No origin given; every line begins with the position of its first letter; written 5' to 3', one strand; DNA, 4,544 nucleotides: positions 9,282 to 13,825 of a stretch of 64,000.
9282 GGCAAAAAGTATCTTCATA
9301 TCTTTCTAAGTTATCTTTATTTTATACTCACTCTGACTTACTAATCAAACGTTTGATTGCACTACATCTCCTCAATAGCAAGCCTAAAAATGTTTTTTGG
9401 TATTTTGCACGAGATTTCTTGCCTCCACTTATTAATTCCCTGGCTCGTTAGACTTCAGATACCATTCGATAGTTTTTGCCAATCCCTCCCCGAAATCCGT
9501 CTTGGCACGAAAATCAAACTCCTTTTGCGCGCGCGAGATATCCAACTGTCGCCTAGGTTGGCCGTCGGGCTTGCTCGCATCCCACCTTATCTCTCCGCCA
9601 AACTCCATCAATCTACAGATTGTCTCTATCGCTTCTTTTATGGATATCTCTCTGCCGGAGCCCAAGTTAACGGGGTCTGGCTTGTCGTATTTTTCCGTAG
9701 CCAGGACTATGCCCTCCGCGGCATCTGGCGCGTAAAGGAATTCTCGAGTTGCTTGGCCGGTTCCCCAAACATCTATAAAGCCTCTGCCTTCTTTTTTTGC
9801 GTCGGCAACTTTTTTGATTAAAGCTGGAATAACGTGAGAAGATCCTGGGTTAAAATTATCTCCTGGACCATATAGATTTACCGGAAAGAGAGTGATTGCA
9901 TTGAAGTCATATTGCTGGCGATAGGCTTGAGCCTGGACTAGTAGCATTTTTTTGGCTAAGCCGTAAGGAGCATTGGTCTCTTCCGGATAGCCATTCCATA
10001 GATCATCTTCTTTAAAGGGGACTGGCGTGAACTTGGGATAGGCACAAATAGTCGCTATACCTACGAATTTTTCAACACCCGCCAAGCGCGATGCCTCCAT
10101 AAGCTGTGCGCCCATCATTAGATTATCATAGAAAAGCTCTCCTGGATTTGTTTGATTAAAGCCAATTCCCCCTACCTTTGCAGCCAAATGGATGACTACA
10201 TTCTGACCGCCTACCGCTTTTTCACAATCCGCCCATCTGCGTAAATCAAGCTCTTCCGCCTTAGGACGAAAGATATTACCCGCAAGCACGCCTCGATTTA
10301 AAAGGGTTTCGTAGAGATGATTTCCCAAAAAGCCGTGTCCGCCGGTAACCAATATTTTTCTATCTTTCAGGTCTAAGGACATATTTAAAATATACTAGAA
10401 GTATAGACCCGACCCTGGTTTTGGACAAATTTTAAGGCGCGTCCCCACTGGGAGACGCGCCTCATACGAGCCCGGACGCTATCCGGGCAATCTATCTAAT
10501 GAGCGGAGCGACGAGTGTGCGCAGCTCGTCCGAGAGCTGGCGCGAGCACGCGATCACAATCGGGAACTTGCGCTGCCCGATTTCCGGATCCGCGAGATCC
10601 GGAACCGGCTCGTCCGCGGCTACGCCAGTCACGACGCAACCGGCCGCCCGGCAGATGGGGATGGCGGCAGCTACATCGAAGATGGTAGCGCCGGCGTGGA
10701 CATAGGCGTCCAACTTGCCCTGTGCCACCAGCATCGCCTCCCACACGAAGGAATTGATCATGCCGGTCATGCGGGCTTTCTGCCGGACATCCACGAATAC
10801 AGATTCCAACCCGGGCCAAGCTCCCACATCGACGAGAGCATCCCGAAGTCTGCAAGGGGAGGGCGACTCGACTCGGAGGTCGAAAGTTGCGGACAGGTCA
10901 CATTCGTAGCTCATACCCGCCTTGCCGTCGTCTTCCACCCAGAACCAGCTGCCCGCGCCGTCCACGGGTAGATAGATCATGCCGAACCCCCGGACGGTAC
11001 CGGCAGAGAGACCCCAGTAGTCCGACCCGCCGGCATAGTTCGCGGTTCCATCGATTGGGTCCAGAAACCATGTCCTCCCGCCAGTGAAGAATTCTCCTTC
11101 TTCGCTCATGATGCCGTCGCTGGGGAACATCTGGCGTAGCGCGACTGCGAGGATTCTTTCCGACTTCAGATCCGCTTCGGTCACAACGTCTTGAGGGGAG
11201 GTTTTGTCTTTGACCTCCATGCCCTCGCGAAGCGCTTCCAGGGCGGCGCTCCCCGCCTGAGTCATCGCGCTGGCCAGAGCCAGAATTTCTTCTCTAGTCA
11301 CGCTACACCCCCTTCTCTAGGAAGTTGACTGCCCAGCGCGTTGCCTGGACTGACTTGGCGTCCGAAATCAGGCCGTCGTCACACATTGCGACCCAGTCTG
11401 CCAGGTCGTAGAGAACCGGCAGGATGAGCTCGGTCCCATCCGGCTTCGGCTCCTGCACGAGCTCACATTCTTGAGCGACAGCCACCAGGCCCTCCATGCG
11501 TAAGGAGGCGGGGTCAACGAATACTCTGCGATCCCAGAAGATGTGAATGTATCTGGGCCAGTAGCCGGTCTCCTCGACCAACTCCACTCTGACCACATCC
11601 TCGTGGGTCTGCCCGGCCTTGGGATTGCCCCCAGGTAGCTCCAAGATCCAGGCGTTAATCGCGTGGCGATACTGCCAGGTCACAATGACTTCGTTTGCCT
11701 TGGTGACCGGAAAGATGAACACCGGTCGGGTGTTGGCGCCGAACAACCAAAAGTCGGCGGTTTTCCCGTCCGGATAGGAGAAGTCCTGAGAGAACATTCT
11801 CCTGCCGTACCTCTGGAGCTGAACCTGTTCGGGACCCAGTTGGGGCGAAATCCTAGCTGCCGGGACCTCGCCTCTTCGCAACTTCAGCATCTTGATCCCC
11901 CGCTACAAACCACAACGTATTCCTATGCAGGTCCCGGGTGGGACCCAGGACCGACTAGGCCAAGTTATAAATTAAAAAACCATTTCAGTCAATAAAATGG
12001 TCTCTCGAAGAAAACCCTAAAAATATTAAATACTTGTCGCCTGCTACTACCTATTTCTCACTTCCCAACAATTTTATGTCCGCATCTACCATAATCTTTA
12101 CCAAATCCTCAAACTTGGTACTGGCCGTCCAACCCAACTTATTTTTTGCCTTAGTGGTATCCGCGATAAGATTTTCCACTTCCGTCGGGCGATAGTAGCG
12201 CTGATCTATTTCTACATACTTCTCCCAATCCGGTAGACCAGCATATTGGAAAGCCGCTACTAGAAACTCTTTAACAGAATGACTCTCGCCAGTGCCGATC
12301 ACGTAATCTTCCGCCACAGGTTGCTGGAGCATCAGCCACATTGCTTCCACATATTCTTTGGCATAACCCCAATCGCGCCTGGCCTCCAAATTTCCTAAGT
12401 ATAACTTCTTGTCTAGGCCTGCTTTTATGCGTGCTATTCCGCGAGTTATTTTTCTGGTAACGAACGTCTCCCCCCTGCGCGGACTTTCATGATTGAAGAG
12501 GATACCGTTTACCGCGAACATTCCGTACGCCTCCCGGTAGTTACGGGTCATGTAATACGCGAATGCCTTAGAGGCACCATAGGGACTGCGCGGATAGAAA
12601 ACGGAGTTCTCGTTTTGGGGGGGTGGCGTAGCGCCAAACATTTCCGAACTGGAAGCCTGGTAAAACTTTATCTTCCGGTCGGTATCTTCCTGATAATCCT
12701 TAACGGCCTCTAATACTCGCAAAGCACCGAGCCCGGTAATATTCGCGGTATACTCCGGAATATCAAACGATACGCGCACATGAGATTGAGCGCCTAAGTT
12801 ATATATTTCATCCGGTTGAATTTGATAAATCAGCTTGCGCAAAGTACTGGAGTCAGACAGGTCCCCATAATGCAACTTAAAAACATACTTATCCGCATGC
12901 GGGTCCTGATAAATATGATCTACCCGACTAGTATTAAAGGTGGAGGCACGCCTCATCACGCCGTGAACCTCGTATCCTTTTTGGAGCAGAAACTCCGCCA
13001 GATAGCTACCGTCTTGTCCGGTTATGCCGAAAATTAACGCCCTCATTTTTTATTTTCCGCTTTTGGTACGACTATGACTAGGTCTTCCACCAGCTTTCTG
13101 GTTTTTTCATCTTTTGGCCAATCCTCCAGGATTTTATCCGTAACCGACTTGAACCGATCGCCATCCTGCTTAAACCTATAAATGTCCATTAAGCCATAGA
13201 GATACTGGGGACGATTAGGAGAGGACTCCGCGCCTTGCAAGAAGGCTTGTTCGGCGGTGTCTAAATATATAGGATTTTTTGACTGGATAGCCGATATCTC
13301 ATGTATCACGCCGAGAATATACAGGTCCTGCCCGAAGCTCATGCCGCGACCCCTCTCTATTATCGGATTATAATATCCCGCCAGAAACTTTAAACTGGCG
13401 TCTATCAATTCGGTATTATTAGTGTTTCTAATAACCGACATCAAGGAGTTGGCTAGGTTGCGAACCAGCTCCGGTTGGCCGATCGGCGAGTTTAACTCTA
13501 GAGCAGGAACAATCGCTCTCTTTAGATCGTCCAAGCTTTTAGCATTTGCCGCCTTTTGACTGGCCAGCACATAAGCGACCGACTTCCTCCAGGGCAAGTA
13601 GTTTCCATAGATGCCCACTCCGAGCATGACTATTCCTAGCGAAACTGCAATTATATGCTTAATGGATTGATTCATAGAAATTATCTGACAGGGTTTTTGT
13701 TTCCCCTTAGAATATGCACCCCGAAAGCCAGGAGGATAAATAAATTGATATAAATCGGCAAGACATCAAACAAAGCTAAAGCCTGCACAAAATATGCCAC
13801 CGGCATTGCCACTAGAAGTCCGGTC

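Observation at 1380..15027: Minus-strand glycan locus: Gmd plus a ColD/E1-type His-variant PLP 3-dehydratase plus three Fcl/ColC paralogs, pointing to a 3,6-dideoxyhexose (colitose-like) GDP-sugar pathway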

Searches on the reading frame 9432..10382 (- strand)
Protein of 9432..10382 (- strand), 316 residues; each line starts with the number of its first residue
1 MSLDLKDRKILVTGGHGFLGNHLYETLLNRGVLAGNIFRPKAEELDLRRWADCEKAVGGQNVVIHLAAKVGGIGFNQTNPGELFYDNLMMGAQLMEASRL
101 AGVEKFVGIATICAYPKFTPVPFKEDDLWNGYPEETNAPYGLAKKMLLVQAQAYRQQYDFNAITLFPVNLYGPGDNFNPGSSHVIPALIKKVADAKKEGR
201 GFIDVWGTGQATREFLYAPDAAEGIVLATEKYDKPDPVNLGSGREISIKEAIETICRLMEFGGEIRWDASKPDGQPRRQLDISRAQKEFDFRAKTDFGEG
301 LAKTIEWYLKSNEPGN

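Call 5: search_protein_families(library=pfam, proteins=[window:9432-10382:-], max_evalue=0.01)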
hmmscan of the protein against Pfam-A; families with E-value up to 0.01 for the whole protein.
window:9432-10382:- (316 aa): 6 families
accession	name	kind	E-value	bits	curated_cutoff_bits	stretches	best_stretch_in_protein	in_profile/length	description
PF01370.27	Epimerase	-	3.3e-51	174.4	20.9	1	10-241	1-240/240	NAD dependent epimerase/dehydratase family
PF16363.11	GDP_Man_Dehyd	-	2.4e-25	90.1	27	2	61-303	77-331/332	GDP-mannose 4,6 dehydratase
PF01073.25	3Beta_HSD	-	6.2e-09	35.7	22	1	44-235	51-235/280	3-beta hydroxysteroid dehydrogenase/isomerase family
PF13460.12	NAD_binding_10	-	8e-05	23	27.2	1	14-118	1-105/184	NAD(P)H-binding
PF02719.21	Polysacc_synt_2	-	0.00053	19.7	20.2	0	47-111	63-128/293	Polysaccharide biosynthesis protein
PF04321.23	RmlD_sub_bind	-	0.0028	17.2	27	1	9-68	2-60/287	RmlD substrate binding domain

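Call 6: search_protein_families(library=ncbifam, proteins=[window:9432-10382:-], max_evalue=0.001)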
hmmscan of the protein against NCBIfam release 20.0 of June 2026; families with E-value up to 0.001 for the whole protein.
window:9432-10382:- (316 aa): 15 families
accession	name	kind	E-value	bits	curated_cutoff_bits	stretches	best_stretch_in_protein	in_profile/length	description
NF047922.1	GDPFucSynFcl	equivalog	1.7e-78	264.2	500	1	7-312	2-305/308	GDP-L-fucose synthase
TIGR04180.1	EDH_00030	hypoth_equivalog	3.5e-25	88.7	475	1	46-270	57-267/297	NAD-dependent 4,6-dehydratase LegB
TIGR01181.1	dTDP_gluc_dehyt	equivalog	6.4e-24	84.6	365.1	1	61-312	75-315/321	dTDP-glucose 4,6-dehydratase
TIGR01179.1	galE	equivalog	2.1e-18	66.2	262.3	1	61-310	72-327/332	UDP-glucose 4-epimerase GalE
NF011728.1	PRK15181.1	equivalog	2.1e-14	53.3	760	1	46-310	77-339/348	Vi polysaccharide biosynthesis UDP-N-acetylglucosaminuronic acid C-4 epimerase TviC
NF042422.1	oxyalk_red_OleD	equivalog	1.6e-13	50.8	580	1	9-226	2-212/329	2-alkyl-3-oxoalkanoate reductase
NF007490.0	PRK10084.1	subfamily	1.8e-12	47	649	1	137-312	164-338/361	dTDP-glucose 4,6-dehydratase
NF007582.0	PRK10217.1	equivalog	1e-10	41.3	698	1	133-311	153-334/355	dTDP-glucose 4,6-dehydratase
NF007956.0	PRK10675.1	subfamily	1.1e-09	37.9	394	1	61-310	75-331/338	UDP-glucose 4-epimerase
TIGR02197.1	heptose_epim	equivalog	1.2e-08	34.5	274.6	1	10-310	1-315/316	ADP-glyceromanno-heptose 6-epimerase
TIGR03466.1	HpnA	hypoth_equivalog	1.8e-08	33.7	367.65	1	9-175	2-175/327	hopanoid-associated sugar epimerase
NF042423.1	oxyalk_red_Shew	equivalog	6.8e-07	28.7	580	1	4-233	5-225/331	2-alkyl-3-oxoalkanoate reductase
NF052578.1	StrlDmthSdmBMthl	equivalog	1e-06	28.7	600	1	10-179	3-177/328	sterol demethylase protein SdmB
TIGR02622.1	CDP_4_6_dhtase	equivalog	1.9e-06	27.2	278.45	1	61-311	79-333/352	CDP-glucose 4,6-dehydratase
NF043036.1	ErythonDh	equivalog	0.00012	21.4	325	0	9-35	2-28/321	D-erythronate dehydrogenase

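Call 45: search_solved_structures(query=window:9432-10382:-, max_evalue=1e-25, show_alignments=1)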
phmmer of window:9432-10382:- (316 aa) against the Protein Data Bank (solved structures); distinct sequences matched with E-value up to 1e-25: 23.
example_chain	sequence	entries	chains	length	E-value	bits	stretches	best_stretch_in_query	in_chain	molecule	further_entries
8du0_A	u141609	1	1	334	7.7e-59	202.7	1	5-301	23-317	GDP-L-fucose synthase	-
7ll6_A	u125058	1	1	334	8.8e-59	202.5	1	5-292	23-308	GDP-L-fucose synthase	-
1bsv_A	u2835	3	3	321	2.2e-51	178.2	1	8-312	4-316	PROTEIN (GDP-FUCOSE SYNTHETASE) | GDP-FUCOSE SYNTHETASE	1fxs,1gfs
1e7q_A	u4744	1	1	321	3.3e-51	177.6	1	8-312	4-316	GDP-FUCOSE SYNTHETASE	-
1e6u_A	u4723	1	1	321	4.4e-51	177.2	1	8-312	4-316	GDP-FUCOSE SYNTHETASE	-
1e7s_A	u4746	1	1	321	5.8e-51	176.8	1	8-312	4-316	GDP-FUCOSE SYNTHETASE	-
1bws_A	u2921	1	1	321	5.8e-51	176.8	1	8-312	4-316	PROTEIN (GDP-4-KETO-6-DEOXY-D-MANNOSE EPIMERASE/REDUCTASE)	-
1e7r_A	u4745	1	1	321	4e-50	174.1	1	8-312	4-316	GDP-FUCOSE SYNTHETASE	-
4b8z_A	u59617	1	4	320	1.8e-48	168.6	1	6-312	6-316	GDP-L-FUCOSE SYNTHASE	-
4b8w_A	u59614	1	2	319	2e-48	168.5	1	6-312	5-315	GDP-L-FUCOSE SYNTHASE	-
4bkp_A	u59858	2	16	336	2.1e-48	168.4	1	5-312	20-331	GDP-L-FUCOSE SYNTHASE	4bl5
4e5y_A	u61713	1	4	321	3.7e-48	167.6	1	8-312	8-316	GDP-L-fucose synthase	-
7anh_A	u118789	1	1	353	2.8e-38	135.1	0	6-196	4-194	GDP-L-fucose synthase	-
6aqy_A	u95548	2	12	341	7.2e-37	130.5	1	6-313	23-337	gdp-l-fucose synthetase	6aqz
8ewu_A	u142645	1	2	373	1.9e-35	125.8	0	6-193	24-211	GDP-L-fucose synthase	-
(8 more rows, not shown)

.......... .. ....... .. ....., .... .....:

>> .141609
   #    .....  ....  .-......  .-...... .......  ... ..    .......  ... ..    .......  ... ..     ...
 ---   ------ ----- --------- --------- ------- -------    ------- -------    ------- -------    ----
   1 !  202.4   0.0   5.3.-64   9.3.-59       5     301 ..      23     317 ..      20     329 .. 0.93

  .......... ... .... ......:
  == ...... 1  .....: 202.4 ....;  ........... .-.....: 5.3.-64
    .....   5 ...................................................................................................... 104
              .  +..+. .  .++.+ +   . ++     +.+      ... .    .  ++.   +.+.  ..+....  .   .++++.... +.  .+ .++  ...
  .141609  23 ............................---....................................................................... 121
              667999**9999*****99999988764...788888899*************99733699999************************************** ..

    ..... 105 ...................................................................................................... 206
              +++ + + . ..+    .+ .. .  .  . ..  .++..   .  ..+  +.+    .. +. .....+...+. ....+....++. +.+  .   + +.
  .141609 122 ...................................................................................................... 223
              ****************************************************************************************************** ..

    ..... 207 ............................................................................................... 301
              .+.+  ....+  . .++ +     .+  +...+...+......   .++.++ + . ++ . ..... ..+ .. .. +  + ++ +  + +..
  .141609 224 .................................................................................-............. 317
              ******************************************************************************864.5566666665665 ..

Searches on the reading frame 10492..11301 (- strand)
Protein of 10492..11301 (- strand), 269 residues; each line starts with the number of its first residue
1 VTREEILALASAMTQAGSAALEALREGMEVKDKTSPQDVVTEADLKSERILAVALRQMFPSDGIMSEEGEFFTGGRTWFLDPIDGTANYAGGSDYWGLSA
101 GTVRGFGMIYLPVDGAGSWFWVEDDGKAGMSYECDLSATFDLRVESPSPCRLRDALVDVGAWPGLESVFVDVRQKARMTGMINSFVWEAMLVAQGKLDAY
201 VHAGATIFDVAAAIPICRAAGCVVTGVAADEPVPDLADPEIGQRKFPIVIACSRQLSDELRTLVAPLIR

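Call 5: search_protein_families(library=pfam, proteins=[window:10492-11301:-], max_evalue=0.01)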
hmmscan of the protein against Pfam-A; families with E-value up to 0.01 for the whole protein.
window:10492-11301:- (269 aa): 1 family
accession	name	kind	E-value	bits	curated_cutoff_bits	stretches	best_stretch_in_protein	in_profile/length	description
PF00459.30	Inositol_P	-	2.4e-28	99.8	27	1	5-232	4-243/271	Inositol monophosphatase family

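Call 19: search_protein_families(library=ncbifam, proteins=[window:10492-11301:-], max_evalue=0.001)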
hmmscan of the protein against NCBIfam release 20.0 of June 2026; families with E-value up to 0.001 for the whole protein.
window:10492-11301:- (269 aa): 7 families
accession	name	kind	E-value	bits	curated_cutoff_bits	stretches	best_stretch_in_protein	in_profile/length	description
TIGR02067.1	his_9_HisN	equivalog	2.5e-26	92.7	275.15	1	14-228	10-225/252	histidinol-phosphatase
TIGR01331.1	bisphos_cysQ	equivalog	1.1e-15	58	228.8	1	10-226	6-226/250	3'(2'),5'-bisphosphate nucleotidase CysQ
NF009321.0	PRK12676.1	equivalog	4.7e-09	35.7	264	0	171-229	171-231/264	bifunctional fructose-bisphosphatase/inositol-phosphate phosphatase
NF008027.1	PRK10757.1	equivalog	4.8e-09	35.5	332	1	27-90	28-93/267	inositol-1-monophosphatase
NF010678.0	PRK14076.1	equivalog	1.9e-06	27.1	493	1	168-227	191-251/570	bifunctional NADP phosphatase/NAD kinase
NF008182.0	PRK10931.1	equivalog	3.8e-06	26.2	379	1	14-225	10-221/246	3'(2'),5'-bisphosphate nucleotidase CysQ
TIGR01330.1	bisphos_HAL2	equivalog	3.3e-05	22.9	267.05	0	75-95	134-154/359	3'(2'),5'-bisphosphate nucleotidase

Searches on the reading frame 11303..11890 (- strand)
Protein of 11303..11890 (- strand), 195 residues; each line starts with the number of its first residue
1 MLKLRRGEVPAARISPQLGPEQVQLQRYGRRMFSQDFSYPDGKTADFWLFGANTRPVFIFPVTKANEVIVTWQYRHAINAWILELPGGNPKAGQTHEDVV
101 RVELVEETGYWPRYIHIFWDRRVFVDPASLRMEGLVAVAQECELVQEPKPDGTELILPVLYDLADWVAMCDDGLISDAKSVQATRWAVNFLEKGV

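Call 5: search_protein_families(library=pfam, proteins=[window:11303-11890:-], max_evalue=0.01)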
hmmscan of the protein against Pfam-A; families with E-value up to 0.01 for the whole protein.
window:11303-11890:- (195 aa): 1 family
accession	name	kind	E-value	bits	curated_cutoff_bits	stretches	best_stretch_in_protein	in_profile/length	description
PF00293.34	NUDIX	-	9e-08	32.6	21.1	1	55-151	4-102/134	NUDIX domain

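Call 19: search_protein_families(library=ncbifam, proteins=[window:11303-11890:-], max_evalue=0.001)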
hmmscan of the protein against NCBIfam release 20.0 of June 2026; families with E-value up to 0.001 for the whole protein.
window:11303-11890:- (195 aa): 3 families
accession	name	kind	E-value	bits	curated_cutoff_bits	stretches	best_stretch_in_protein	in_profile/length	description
NF008736.0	PRK11762.1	equivalog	1.2e-07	31.4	169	1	50-192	43-182/186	ADP compounds hydrolase NudE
TIGR00586.1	mutt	equivalog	0.00028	20.9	97.9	1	65-117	16-68/129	8-oxo-dGTP diphosphatase MutT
TIGR02705.1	nudix_YtkD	equivalog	0.00078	19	154.4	0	53-118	23-82/156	RNA deprotection pyrophosphohydrolase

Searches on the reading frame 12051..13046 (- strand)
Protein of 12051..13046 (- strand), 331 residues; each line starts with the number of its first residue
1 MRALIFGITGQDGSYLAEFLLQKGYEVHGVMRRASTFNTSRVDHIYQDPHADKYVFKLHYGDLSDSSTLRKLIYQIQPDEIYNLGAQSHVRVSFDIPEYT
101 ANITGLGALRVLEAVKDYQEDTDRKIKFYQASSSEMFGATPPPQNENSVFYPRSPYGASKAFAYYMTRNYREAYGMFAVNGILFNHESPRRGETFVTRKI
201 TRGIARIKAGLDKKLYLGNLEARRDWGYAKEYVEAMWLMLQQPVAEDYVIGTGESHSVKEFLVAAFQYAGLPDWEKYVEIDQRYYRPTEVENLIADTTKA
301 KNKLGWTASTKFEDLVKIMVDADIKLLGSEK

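Call 5: search_protein_families(library=pfam, proteins=[window:12051-13046:-], max_evalue=0.01)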
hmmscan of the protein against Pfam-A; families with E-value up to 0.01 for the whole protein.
window:12051-13046:- (331 aa): 3 families
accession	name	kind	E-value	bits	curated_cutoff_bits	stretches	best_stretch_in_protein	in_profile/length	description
PF16363.11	GDP_Man_Dehyd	-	3.8e-138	460.9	27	1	4-319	1-332/332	GDP-mannose 4,6 dehydratase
PF01370.27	Epimerase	-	5.5e-71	239.2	20.9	1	3-251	1-240/240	NAD dependent epimerase/dehydratase family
PF04321.23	RmlD_sub_bind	-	9.9e-07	28.5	27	1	1-163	1-132/287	RmlD substrate binding domain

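Call 6: search_protein_families(library=ncbifam, proteins=[window:12051-13046:-], max_evalue=0.001)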
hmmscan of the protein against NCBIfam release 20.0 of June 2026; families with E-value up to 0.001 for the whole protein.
window:12051-13046:- (331 aa): 12 families
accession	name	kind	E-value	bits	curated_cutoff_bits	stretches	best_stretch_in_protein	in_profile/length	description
TIGR01472.1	gmd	equivalog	2e-158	527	415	1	3-326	3-341/342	GDP-mannose 4,6-dehydratase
TIGR01181.1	dTDP_gluc_dehyt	equivalog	1.6e-28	99.8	365.1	1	4-321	3-309/321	dTDP-glucose 4,6-dehydratase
TIGR04180.1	EDH_00030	hypoth_equivalog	1.2e-24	86.9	475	1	4-309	2-295/297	NAD-dependent 4,6-dehydratase LegB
TIGR02622.1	CDP_4_6_dhtase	equivalog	1.4e-20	73.7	278.45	1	3-174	7-172/352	CDP-glucose 4,6-dehydratase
TIGR01179.1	galE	equivalog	8.9e-19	67.5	262.3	2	4-175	3-165/332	UDP-glucose 4-epimerase GalE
NF007490.0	PRK10084.1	subfamily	1.4e-17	63.7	649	1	44-320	42-331/361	dTDP-glucose 4,6-dehydratase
NF007582.0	PRK10217.1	equivalog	1.6e-16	60.4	698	1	48-255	45-256/355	dTDP-glucose 4,6-dehydratase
NF043036.1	ErythonDh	equivalog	2.3e-09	36.9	325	1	1-170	1-163/321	D-erythronate dehydrogenase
NF007956.0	PRK10675.1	subfamily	1.3e-07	31.1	394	1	1-169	1-162/338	UDP-glucose 4-epimerase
TIGR02197.1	heptose_epim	equivalog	3.3e-06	26.5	274.6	1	122-282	103-273/316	ADP-glyceromanno-heptose 6-epimerase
NF008360.0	PRK11150.1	equivalog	1.2e-05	24.7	452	1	123-273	106-258/310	ADP-glyceromanno-heptose 6-epimerase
NF041015.1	UDPsulfquin_syn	equivalog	3e-05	23.2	575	1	1-121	1-136/384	UDP-sulfoquinovose synthase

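Call 17: search_solved_structures(query=window:12051-13046:-, max_evalue=1e-30)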
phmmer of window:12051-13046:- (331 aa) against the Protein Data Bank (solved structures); distinct sequences matched with E-value up to 1e-30: 13.
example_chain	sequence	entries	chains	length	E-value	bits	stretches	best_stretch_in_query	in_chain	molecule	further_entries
1n7g_A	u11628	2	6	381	5.3e-143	479.1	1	3-331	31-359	GDP-D-mannose-4,6-dehydratase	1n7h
5uzh_A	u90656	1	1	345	2e-124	418.1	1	3-328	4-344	NafoA.00085.b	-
1db3_A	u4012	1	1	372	7.1e-123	413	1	3-269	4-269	GDP-MANNOSE 4,6-DEHYDRATASE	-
6gpj_A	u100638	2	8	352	1.2e-121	409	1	3-328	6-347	GDP-mannose 4,6 dehydratase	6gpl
5in4_A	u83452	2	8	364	1.4e-121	408.7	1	3-328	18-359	GDP-mannose 4,6 dehydratase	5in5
1t2a_A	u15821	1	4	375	1.5e-121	408.6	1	3-328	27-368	GDP-mannose 4,6 dehydratase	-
7kf3_A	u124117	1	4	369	3.1e-121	407.6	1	3-326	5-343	GDP-mannose 4,6-dehydratase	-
6gpk_A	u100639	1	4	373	3.9e-121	407.3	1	3-328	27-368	GDP-mannose 4,6 dehydratase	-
6q94_B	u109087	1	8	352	4.2e-121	407.2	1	3-328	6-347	GDP-mannose 4,6 dehydratase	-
2z1m_A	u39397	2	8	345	1.1e-100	340.2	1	2-327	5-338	GDP-D-mannose dehydratase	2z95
1rpn_A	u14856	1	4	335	1.2e-93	317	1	3-327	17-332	GDP-mannose 4,6-dehydratase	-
7us5_A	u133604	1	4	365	8.3e-33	117.1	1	3-319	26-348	GDP-D-GLYCERO-D-MANNO-HEPTOSE 4,6-DEHYDRATASE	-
2pk3_A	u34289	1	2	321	7.5e-32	113.9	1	1-313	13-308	GDP-6-deoxy-D-lyxo-4-hexulose reductase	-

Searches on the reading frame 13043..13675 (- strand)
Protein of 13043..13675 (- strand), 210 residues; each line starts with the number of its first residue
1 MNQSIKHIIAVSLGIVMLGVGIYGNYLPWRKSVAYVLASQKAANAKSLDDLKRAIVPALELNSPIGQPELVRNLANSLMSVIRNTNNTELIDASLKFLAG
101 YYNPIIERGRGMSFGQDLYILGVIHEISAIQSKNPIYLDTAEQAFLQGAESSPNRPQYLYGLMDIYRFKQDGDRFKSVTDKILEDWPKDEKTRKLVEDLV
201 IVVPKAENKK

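Call 5: search_protein_families(library=pfam, proteins=[window:13043-13675:-], max_evalue=0.01)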
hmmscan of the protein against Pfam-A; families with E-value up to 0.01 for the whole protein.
window:13043-13675:- (210 aa): 0 families

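Call 19: search_protein_families(library=ncbifam, proteins=[window:13043-13675:-], max_evalue=0.001)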
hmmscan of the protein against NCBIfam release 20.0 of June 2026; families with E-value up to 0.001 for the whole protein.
window:13043-13675:- (210 aa): 0 families
